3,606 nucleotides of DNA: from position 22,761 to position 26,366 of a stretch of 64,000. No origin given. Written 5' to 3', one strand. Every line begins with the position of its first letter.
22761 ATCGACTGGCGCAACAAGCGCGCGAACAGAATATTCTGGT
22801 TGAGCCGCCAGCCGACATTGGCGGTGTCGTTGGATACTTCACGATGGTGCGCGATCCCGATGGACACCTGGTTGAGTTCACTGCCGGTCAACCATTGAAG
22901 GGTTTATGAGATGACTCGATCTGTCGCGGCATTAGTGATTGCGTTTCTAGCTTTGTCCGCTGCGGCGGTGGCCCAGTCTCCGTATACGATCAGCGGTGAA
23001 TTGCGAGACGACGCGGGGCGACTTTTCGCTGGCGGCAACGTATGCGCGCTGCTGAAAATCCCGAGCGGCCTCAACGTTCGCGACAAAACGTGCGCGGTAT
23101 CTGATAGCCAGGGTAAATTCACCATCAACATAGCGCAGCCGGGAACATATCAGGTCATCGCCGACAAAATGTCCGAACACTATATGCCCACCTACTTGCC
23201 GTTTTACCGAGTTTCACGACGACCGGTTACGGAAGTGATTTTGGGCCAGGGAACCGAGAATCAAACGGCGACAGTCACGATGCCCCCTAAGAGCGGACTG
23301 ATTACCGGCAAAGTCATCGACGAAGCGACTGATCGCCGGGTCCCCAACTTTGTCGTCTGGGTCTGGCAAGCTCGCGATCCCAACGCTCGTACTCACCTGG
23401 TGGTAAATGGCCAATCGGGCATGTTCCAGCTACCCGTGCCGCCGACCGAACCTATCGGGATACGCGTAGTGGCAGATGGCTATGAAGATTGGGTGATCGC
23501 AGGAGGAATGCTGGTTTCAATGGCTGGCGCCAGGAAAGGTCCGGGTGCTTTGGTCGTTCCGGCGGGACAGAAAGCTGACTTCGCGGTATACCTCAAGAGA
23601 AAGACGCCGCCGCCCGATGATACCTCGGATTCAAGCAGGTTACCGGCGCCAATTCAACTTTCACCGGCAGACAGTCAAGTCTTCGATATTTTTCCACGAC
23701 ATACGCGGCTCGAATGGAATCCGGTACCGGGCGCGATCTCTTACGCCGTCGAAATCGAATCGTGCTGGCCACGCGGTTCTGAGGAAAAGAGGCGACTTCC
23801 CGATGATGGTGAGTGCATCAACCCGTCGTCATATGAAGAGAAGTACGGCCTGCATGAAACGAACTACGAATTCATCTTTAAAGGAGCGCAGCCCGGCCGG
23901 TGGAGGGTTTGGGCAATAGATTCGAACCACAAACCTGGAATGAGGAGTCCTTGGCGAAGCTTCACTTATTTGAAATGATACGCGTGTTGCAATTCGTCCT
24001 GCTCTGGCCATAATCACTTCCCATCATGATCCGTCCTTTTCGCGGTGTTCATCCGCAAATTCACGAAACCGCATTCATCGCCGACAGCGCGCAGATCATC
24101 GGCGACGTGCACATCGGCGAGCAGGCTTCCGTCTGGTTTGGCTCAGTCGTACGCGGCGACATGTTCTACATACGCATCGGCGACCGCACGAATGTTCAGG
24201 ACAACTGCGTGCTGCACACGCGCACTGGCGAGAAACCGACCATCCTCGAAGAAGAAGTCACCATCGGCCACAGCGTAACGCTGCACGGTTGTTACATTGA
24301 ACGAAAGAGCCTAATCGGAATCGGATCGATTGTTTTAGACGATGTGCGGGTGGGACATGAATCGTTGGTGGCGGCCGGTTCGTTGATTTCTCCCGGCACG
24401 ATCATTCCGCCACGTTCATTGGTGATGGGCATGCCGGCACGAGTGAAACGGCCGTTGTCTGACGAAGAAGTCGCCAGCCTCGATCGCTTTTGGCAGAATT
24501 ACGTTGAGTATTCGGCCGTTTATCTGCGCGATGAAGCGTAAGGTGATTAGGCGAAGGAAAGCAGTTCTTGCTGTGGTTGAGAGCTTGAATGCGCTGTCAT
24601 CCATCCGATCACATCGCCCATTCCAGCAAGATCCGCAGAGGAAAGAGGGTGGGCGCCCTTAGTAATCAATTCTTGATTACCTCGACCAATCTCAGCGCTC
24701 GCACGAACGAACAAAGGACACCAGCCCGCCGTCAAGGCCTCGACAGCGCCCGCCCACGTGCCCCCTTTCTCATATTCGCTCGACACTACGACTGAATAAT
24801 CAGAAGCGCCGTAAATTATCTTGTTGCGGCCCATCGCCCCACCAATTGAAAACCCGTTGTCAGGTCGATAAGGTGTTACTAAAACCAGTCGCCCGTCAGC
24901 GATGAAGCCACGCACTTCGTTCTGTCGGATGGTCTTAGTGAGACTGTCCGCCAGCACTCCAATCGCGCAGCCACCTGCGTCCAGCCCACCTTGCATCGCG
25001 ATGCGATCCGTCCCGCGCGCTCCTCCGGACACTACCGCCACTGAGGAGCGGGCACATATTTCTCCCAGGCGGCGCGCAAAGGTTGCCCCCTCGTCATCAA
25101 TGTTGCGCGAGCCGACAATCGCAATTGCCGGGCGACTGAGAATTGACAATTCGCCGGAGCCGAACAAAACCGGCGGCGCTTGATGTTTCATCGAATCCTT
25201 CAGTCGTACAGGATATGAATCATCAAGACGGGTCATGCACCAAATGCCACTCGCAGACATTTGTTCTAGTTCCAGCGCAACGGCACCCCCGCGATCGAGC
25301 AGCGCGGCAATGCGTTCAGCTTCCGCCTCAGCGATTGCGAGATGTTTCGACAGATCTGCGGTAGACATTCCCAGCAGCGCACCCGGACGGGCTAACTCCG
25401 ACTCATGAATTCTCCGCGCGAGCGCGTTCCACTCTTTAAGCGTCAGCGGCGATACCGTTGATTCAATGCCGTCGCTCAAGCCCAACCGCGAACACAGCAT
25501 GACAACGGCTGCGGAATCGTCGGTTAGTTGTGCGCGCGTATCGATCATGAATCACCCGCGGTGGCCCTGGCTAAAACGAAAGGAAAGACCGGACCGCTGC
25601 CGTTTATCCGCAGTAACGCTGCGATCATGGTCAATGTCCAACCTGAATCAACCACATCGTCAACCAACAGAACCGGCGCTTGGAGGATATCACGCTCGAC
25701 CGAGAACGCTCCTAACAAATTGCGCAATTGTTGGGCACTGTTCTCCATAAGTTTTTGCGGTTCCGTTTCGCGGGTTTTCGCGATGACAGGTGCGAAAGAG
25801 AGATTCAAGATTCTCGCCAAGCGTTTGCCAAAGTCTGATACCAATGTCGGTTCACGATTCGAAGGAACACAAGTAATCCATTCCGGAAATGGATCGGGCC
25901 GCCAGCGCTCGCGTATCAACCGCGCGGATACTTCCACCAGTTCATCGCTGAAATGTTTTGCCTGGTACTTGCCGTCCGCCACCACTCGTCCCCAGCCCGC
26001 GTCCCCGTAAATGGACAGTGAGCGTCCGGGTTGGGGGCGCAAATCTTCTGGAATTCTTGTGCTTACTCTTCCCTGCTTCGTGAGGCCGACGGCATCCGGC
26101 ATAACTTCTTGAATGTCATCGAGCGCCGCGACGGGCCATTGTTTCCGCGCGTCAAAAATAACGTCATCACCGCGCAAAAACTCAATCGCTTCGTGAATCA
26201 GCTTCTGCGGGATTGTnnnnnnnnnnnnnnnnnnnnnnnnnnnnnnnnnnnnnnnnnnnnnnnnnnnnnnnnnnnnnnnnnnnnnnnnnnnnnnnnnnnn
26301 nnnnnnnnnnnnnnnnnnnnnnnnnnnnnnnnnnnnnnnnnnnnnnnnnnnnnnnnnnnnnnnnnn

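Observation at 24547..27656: RecQ-like helicase fused to a ComF-type PRTase, coupled to a second DprA-like gene: RqlHI/PsyrTA-type toxin-antitoxin or defence module beside topA-dprA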

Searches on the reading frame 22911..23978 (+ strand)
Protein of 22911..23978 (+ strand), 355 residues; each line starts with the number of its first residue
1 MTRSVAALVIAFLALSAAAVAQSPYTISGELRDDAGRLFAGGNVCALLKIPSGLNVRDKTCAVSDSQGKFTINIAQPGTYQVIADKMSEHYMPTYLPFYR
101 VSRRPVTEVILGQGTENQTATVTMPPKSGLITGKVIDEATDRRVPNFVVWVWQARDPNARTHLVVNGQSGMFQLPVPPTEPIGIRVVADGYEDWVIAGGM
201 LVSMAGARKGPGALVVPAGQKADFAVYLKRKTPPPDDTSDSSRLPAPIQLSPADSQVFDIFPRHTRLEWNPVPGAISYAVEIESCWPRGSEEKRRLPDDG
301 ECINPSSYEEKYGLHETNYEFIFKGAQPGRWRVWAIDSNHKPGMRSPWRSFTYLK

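Call 13: search_protein_families(library=pfam, proteins=[window:22911-23978:+], max_evalue=0.001)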
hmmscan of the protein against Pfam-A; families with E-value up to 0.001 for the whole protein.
window:22911-23978:+ (355 aa): 2 families
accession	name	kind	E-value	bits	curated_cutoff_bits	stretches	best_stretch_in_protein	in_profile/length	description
PF13620.12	CarboxypepD_reg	-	2.3e-11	44.3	32.3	2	131-196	2-64/82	Carboxypeptidase regulatory-like domain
PF13715.12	CarbopepD_reg_2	-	3.3e-05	24.3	32.2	0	60-84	26-50/88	CarboxypepD_reg-like domain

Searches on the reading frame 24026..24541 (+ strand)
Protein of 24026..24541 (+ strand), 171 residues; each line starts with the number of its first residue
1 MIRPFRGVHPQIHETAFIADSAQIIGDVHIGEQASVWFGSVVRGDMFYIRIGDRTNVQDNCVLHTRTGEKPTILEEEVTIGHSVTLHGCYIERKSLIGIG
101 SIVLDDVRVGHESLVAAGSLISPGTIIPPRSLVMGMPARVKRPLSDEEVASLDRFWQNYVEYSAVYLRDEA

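Call 13: search_protein_families(library=pfam, proteins=[window:24026-24541:+], max_evalue=0.001)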
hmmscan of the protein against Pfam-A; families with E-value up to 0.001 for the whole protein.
window:24026-24541:+ (171 aa): 2 families
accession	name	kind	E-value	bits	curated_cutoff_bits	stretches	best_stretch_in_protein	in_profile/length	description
PF00132.30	Hexapep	-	4.8e-17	61.3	27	2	9-44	1-36/36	Bacterial transferase hexapeptide (six repeats)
PF25084.1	LbH_EIF2B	-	1.4e-07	31.9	54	1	51-130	24-102/105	EIF2B subunit epsilon LbH domain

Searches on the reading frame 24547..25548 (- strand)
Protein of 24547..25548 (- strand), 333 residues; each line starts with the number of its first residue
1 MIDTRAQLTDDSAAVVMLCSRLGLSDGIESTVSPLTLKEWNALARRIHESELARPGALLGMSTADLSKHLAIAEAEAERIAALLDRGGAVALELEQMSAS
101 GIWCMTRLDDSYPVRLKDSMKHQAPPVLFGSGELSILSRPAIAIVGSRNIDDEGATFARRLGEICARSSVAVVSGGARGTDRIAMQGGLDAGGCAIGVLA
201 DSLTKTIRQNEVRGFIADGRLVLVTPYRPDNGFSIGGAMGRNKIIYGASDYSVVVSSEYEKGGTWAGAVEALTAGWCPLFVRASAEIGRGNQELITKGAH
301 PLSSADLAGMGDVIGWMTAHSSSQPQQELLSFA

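Call 7: search_protein_families(library=pfam, proteins=[window:24547-25548:-], max_evalue=0.01)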
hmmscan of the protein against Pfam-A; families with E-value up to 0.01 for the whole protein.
window:24547-25548:- (333 aa): 3 families
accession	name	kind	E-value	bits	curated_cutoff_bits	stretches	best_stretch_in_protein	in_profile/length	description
PF02481.21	DNA_processg_A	-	8.1e-37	126.9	29.6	1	97-302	2-210/212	DNA recombination-mediator protein A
PF18306.6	LDcluster4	-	5.1e-09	36.4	26.3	1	141-258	3-103/151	SLOG cluster4 family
PF10686.14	YAcAr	-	0.0036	17.5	28.2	1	141-185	2-46/66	YspA, cpYpsA-related SLOG family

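Call 8: search_protein_families(library=padloc, proteins=[window:24547-25548:-], max_evalue=0.01)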
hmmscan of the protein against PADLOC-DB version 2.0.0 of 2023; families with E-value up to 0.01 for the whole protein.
window:24547-25548:- (333 aa): 3 families
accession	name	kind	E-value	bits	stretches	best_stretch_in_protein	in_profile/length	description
PDLC03927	PsyrA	-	2.4e-104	347.7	1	8-329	3-323/398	-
PDLC03961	ShosA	-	1.1e-26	91.8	1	90-281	67-257/303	-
PDLC02997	ShosA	-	3.5e-10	37.6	1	98-279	91-274/327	-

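Call 9: search_protein_families(library=ncbifam, proteins=[window:24547-25548:-], max_evalue=0.01)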
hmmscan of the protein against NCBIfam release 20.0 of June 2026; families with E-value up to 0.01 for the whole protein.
window:24547-25548:- (333 aa): 3 families
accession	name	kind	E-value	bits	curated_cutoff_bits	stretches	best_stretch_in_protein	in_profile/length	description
TIGR00732.1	dprA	equivalog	3.1e-25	88.7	191.15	1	99-303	6-211/220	DNA-processing protein DprA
NF008007.0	PRK10736.1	equivalog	1.9e-18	66.8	495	1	94-275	64-244/374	DNA-protecting protein DprA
TIGR00725.1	TIGR00725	hypoth_equivalog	1.3e-07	31.2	106.9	1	142-213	4-75/159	TIGR00725 family protein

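Call 37: search_solved_structures(query=window:24547-25548:-, max_evalue=0.001)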
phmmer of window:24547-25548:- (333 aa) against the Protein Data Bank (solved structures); distinct sequences matched with E-value up to 0.001: 7.
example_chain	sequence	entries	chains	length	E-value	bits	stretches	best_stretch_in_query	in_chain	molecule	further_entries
3uqz_A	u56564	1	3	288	4.2e-11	45.8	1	106-284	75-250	DNA processing protein DprA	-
3maj_A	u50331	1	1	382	6.8e-09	38.5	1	63-305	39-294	DNA processing chain A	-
9vzo_A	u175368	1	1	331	3.1e-08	36.4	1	103-280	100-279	DprA-like antitoxin protein ShosA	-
8zva_A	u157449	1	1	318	3.3e-08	36.3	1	102-279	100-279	DNA processing protein DprA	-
5mll_A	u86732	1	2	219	5.9e-07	32.2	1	123-298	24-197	DNA processing chain A (DprA)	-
4ljr_A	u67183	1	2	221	6.1e-07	32.1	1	123-298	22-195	DNA processing chain A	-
4ljk_A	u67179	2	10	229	6.8e-07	32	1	123-298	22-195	DNA processing chain A (DprA)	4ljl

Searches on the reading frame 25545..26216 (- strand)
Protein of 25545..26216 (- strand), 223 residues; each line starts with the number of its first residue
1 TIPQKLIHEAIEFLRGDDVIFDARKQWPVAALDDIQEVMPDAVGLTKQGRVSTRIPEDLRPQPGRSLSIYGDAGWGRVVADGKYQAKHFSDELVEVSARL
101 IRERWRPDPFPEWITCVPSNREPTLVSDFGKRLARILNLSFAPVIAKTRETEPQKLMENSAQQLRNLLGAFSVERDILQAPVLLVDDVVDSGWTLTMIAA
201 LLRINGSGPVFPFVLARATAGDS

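Call 61: search_protein_representatives(protein=window:25545-26216:-)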
Query: 223 residues. Proteins with E-value up to 0.001 (for the whole library): 2174; up to 1e-10: 771; up to 1e-30: 180. The best 150 are listed.
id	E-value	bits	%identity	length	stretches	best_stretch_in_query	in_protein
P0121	4.6e-71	255.0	55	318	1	2-219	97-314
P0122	4.9e-55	202.6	63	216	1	39-188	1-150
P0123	1.4e-54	201.1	51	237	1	4-220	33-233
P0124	2.7e-54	200.2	50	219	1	6-220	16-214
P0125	7.4e-54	198.7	50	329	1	5-219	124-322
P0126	8.7e-53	195.2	52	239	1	5-222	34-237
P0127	9.1e-53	195.2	54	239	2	54-219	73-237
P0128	4.5e-52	192.9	47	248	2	54-220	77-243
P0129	1.3e-51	191.4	56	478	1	44-222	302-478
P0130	4.9e-51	189.5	50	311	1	5-223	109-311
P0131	5.5e-50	186.1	42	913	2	5-217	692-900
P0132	6.4e-50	185.9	52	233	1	48-222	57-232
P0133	3.3e-49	183.5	53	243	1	50-218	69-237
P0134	2.2e-48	180.8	52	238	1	59-218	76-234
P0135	2.5e-48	180.6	56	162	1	62-216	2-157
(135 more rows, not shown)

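Call 69: predict_structure(alignment_id=A3)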
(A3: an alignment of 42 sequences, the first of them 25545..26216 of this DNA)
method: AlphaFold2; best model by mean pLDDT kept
length: 223 residues; sequences in the alignment: 42
mean_pLDDT: 91.6   pTM: 0.88
mean pLDDT of the five models: 91.6, 90.4, 89.8, 86.5, 83.6
residues with pLDDT >= 90: 167; 70-90: 52; 50-70: 2; < 50: 2
segments of 3 or more residues with pLDDT < 50: none
pLDDT, mean of each block of 10 residues (from residue 1): 83 79 91 94 92 95 92 88 94 96 95 96 95 98 95 84 93 94 95 94 97 89 46
secondary structure, 60 per line:
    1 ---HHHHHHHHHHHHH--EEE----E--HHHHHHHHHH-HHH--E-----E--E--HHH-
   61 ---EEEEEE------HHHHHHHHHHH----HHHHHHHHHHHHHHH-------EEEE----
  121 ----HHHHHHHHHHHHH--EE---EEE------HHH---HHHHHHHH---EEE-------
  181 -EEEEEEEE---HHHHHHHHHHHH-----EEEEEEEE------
elements in order: H4-16 E19-21 H29-38 E64-69 H76-86 H91-105 E113-116 H125-137 E145-147 H160-167 E171-173 E182-189 H193-204 E210-217

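Call 72: fold_search(model_id=the predicted structure, library=pdb)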
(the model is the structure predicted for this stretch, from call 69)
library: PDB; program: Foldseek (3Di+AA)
matches with E <= 10: 1103; with E <= 0.001: 21
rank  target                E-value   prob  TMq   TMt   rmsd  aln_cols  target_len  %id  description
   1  7p0h_A                5.0e-05  1.00  0.50  0.29   3.9       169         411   13  Crystal structure of Helicobacter pylori ComF fused to an artificial alphaREP crystallization helper(named B2) (released 2022-04-06)
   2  1ecb_C                1.1e-04  1.00  0.41  0.20  17.8       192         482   20  ESCHERICHIA COLI GLUTAMINE PHOSPHORIBOSYLPYROPHOSPHATE (PRPP) AMIDOTRANSFERASE COMPLEXED WITH 2 GMP, 1 MG PER SUBUNIT (released 1998-04-15)
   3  1ecf_B                1.2e-04  1.00  0.39  0.19  20.2       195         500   18  ESCHERICHIA COLI GLUTAMINE PHOSPHORIBOSYLPYROPHOSPHATE (PRPP) AMIDOTRANSFERASE (released 1996-11-08)
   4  1ecb_A                1.2e-04  1.00  0.37  0.19  17.4       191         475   20  ESCHERICHIA COLI GLUTAMINE PHOSPHORIBOSYLPYROPHOSPHATE (PRPP) AMIDOTRANSFERASE COMPLEXED WITH 2 GMP, 1 MG PER SUBUNIT (released 1998-04-15)
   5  2yzk_A                2.3e-04  1.00  0.38  0.46  14.5       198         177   16  Crystal structure of orotate phosphoribosyltransferase from Aeropyrum pernix (released 2007-11-06)
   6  6ott_A                2.3e-04  1.00  0.38  0.19  18.6       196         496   17  Structure of PurF in complex with ppApp (released 2019-11-06)
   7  6czf_B                2.8e-04  1.00  0.39  0.19  18.9       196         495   17  The structure of E. coli PurF in complex with ppGpp-Mg (released 2018-10-10)
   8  8w7d_A                3.4e-04  1.00  0.42  0.21  17.8       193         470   18  Crystal structure of EcPPAT-FR901483 complex (released 2023-12-13)
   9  1ecb_B                4.1e-04  1.00  0.37  0.19  17.2       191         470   20  ESCHERICHIA COLI GLUTAMINE PHOSPHORIBOSYLPYROPHOSPHATE (PRPP) AMIDOTRANSFERASE COMPLEXED WITH 2 GMP, 1 MG PER SUBUNIT (released 1998-04-15)
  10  6czf_D                4.1e-04  1.00  0.38  0.19  18.1       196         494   20  The structure of E. coli PurF in complex with ppGpp-Mg (released 2018-10-10)
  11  6czf_A                4.4e-04  1.00  0.37  0.18  17.6       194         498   19  The structure of E. coli PurF in complex with ppGpp-Mg (released 2018-10-10)
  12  5zgo_A                5.0e-04  1.00  0.34  0.41   8.0       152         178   19  Crystal structure of APRT2 from Thermus thermophilus HB8 (released 2019-03-06)
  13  8w7d_D                5.7e-04  1.00  0.36  0.18   4.7       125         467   22  Crystal structure of EcPPAT-FR901483 complex (released 2023-12-13)
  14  1ecf_A                5.7e-04  1.00  0.38  0.19  18.7       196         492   18  ESCHERICHIA COLI GLUTAMINE PHOSPHORIBOSYLPYROPHOSPHATE (PRPP) AMIDOTRANSFERASE (released 1996-11-08)
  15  5vjp_A                6.0e-04  1.00  0.38  0.47  15.7       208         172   12  Crystal Structure of Adenine Phosphoribosyltransferase from Saccharomyces cerevisiae Complexed with L-2,5-Dideoxy-2,5- (released 2017-12-27)
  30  8zvd                  1.3e-03  1.00  0.51  0.29   6.0       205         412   11  ShosT with phosphate (released 2025-04-09)
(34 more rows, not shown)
